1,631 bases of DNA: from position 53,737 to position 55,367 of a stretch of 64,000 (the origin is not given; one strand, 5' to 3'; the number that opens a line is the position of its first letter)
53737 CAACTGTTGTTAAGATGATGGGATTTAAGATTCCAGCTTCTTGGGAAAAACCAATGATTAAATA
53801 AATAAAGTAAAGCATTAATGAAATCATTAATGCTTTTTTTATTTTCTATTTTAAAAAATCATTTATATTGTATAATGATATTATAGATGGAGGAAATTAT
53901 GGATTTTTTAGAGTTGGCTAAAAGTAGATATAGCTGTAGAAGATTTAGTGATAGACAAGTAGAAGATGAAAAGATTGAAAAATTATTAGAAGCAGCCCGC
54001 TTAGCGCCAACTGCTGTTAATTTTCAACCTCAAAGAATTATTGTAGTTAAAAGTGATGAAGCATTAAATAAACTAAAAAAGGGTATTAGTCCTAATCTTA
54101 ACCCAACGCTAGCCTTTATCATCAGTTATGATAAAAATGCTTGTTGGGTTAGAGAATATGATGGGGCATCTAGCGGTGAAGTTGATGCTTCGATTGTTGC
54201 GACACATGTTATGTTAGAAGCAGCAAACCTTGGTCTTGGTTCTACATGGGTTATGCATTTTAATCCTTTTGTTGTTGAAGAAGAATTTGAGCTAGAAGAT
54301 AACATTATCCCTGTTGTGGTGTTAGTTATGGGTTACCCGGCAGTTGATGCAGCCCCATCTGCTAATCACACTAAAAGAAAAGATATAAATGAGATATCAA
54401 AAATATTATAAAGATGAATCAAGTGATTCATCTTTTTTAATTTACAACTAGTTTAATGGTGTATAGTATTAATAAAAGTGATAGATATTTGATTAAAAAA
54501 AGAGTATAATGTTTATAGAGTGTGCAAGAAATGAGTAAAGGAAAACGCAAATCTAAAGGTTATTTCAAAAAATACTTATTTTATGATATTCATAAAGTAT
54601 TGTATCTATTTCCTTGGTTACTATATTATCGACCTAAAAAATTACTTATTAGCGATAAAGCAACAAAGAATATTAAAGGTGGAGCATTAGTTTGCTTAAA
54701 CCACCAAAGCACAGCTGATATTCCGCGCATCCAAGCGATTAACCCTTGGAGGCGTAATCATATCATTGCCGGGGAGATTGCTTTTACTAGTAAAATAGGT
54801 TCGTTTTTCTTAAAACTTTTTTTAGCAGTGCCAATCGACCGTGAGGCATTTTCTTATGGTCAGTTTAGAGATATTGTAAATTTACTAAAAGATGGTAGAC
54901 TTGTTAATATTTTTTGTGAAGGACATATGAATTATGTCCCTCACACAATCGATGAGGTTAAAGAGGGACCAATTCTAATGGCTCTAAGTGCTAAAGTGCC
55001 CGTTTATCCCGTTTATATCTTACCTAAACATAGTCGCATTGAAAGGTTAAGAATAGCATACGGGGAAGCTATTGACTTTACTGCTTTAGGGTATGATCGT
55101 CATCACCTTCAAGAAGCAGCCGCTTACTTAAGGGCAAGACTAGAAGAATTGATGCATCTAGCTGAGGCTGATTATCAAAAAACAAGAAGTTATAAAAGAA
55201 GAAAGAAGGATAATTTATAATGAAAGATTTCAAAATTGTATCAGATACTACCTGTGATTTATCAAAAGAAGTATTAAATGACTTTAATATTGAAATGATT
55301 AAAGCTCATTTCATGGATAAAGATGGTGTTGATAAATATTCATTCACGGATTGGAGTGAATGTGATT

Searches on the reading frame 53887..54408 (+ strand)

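Call 55: search_protein_families(library=pfam, proteins=[window:53887-54408:+], max_evalue=0.00001)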
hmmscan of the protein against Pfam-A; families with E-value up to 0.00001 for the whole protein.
window:53887-54408:+ (174 aa): 2 families
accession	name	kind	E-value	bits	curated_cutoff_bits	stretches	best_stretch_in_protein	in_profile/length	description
PF00881.29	Nitroreductase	-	2.8e-25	89.9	23.5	2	12-65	2-55/167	Nitroreductase family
PF14512.11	TM1586_NiRdase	-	3.1e-13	50.3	27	0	27-58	157-188/215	Putative TM nitroreductase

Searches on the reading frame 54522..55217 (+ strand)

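Call 55: search_protein_families(library=pfam, proteins=[window:54522-55217:+], max_evalue=0.00001)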
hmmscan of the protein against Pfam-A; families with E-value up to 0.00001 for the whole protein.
window:54522-55217:+ (232 aa): 1 family
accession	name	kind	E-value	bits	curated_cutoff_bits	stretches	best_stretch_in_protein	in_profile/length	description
PF01553.26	Acyltransferase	-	1.3e-14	54.5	23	1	52-166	13-131/132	Acyltransferase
